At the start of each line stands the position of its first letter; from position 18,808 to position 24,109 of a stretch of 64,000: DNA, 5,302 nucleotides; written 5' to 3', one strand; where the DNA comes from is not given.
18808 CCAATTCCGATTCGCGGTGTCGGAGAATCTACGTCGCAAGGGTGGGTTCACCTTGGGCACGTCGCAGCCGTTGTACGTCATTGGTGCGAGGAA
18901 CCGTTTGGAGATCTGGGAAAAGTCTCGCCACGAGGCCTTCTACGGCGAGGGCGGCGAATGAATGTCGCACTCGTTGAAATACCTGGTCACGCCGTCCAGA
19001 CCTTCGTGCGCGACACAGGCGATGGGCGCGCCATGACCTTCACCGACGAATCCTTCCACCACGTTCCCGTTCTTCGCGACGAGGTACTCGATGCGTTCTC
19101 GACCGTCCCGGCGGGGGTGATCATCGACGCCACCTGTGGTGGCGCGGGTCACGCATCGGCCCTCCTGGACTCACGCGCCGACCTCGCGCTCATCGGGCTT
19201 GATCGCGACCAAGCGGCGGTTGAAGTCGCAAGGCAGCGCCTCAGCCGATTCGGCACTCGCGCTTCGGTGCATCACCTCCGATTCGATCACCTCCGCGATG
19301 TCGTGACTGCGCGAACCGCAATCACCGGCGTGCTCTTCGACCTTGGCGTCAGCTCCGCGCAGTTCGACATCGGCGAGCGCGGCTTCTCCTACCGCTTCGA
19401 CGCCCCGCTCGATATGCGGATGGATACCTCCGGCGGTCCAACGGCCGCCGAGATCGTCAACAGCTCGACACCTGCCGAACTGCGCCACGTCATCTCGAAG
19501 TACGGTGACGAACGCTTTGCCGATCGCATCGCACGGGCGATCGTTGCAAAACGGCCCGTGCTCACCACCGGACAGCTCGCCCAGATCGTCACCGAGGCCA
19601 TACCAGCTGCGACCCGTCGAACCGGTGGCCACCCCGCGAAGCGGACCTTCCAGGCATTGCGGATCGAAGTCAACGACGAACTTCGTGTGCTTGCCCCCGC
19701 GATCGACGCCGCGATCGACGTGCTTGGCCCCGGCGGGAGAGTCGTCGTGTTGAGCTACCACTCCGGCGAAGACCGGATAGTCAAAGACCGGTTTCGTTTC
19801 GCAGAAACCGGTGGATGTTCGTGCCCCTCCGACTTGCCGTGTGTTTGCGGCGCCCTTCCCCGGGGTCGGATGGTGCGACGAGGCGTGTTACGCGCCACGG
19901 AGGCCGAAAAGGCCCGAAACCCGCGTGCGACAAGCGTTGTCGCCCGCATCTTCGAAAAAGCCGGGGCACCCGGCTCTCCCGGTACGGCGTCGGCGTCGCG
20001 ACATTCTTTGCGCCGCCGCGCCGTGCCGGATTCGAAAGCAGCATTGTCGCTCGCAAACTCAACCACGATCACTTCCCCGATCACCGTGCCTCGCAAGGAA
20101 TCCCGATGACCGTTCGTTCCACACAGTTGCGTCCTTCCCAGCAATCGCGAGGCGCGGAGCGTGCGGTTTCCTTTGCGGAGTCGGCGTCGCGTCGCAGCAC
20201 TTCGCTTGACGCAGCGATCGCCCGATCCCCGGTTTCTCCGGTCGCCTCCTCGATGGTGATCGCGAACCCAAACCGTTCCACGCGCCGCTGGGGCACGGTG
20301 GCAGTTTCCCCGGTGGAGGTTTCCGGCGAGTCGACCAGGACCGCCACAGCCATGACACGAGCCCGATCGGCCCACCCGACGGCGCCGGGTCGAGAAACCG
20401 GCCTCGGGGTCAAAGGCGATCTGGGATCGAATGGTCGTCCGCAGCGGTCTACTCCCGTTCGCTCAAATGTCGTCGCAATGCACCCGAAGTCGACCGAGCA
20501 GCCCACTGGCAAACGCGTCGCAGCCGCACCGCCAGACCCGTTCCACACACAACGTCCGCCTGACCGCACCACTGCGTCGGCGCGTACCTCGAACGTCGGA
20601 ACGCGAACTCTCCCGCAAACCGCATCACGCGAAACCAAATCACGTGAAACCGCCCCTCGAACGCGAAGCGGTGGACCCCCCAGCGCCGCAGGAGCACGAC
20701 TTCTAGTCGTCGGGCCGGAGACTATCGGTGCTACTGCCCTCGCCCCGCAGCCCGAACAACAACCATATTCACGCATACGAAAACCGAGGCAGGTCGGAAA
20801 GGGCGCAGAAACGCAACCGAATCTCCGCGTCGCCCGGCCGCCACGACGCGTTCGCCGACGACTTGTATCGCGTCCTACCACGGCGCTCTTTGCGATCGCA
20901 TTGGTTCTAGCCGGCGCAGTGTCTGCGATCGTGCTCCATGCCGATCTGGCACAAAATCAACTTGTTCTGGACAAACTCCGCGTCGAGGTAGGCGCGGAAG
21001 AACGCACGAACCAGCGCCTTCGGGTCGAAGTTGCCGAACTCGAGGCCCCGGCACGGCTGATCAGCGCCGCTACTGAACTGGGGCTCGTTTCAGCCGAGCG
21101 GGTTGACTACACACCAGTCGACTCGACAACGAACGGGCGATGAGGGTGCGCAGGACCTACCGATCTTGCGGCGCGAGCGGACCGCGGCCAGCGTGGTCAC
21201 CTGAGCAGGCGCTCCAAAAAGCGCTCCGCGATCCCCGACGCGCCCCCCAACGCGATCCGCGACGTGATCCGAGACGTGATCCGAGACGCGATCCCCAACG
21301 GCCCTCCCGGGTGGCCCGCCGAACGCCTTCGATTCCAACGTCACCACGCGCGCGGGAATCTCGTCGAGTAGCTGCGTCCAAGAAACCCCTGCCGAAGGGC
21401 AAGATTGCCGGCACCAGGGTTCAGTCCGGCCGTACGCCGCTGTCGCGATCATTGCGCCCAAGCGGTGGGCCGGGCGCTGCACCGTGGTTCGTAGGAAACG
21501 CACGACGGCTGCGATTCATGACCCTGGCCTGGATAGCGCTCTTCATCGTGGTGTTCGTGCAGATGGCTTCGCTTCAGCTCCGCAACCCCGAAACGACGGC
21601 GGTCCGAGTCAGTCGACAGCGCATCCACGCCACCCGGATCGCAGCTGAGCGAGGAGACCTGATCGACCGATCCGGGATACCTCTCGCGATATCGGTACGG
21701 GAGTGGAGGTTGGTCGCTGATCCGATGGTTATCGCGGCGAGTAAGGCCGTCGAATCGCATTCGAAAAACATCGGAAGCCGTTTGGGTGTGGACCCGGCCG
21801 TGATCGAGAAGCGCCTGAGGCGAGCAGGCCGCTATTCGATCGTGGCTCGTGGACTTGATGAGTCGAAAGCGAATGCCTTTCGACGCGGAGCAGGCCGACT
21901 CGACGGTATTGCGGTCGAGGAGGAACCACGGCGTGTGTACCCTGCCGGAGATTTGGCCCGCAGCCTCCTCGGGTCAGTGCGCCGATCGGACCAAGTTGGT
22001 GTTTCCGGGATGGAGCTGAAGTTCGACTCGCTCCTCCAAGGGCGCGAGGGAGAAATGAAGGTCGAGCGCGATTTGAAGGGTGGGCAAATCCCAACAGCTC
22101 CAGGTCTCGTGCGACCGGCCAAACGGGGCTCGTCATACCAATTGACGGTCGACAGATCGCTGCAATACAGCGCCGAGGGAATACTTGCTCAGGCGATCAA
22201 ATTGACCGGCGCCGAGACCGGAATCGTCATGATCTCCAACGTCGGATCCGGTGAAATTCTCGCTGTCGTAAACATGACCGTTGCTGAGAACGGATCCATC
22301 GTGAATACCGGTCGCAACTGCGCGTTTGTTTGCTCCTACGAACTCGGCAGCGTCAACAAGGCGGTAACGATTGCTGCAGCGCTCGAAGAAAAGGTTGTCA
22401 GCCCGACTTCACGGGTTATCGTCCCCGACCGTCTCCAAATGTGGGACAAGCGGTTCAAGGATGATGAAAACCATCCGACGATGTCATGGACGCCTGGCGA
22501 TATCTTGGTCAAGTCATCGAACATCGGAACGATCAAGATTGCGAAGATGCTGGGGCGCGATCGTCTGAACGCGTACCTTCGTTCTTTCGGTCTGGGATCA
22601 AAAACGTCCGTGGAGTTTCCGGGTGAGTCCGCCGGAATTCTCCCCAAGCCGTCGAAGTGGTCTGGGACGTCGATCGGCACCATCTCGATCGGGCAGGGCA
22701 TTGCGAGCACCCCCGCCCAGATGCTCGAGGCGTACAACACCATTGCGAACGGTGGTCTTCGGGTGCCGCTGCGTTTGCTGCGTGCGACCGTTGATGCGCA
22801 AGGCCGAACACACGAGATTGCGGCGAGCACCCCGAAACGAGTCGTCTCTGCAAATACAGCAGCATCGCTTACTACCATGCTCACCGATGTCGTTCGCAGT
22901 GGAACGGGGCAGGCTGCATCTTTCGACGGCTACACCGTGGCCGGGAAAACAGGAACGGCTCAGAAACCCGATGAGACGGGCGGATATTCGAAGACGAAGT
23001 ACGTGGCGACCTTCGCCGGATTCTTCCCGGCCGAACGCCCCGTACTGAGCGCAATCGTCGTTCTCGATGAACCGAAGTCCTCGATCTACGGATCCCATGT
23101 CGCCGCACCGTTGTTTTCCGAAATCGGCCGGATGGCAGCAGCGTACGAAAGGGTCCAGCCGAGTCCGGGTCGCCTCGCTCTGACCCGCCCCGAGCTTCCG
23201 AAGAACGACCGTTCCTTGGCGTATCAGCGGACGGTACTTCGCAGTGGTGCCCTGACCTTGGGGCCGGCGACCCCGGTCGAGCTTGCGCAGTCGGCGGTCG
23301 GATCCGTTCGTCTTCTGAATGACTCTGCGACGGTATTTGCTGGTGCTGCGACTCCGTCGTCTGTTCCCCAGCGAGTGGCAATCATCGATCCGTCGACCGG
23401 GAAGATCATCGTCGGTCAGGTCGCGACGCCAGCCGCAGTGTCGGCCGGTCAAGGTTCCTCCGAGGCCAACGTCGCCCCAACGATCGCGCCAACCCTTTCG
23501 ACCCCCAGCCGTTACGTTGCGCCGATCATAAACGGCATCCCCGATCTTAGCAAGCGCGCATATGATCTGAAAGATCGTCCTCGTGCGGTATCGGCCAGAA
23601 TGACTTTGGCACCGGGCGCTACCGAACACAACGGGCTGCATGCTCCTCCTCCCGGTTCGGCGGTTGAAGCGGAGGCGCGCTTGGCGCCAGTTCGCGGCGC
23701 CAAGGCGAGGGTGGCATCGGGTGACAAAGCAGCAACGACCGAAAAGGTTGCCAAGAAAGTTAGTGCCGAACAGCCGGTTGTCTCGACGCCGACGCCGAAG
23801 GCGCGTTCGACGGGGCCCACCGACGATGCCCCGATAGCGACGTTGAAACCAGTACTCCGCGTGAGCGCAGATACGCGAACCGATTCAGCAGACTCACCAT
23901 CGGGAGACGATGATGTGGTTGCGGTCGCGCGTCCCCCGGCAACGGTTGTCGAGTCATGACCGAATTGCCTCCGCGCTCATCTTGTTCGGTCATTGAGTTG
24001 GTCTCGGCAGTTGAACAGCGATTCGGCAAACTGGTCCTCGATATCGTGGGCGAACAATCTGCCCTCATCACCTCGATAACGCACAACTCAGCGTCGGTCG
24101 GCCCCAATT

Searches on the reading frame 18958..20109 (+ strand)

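Call 51: search_protein_families(library=pfam, proteins=[window:18958-20109:+], max_evalue=0.00001)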
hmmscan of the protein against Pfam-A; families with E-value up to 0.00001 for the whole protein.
window:18958-20109:+ (383 aa): 1 family
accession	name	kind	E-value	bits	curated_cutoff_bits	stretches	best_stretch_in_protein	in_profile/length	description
PF01795.25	Methyltransf_5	-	5.6e-97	325.4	27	1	33-334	2-308/309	MraW methylase family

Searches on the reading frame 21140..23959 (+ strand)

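Call 51: search_protein_families(library=pfam, proteins=[window:21140-23959:+], max_evalue=0.00001)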
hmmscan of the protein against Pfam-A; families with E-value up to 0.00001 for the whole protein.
window:21140-23959:+ (939 aa): 2 families
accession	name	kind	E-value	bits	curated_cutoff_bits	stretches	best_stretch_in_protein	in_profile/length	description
PF00905.27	Transpeptidase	-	3.1e-63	214.2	22.1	1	361-662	1-297/299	Penicillin binding protein transpeptidase domain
PF03717.20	PBP_dimer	-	4.1e-18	66.9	24.4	1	167-317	2-176/180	Penicillin-binding Protein dimerisation domain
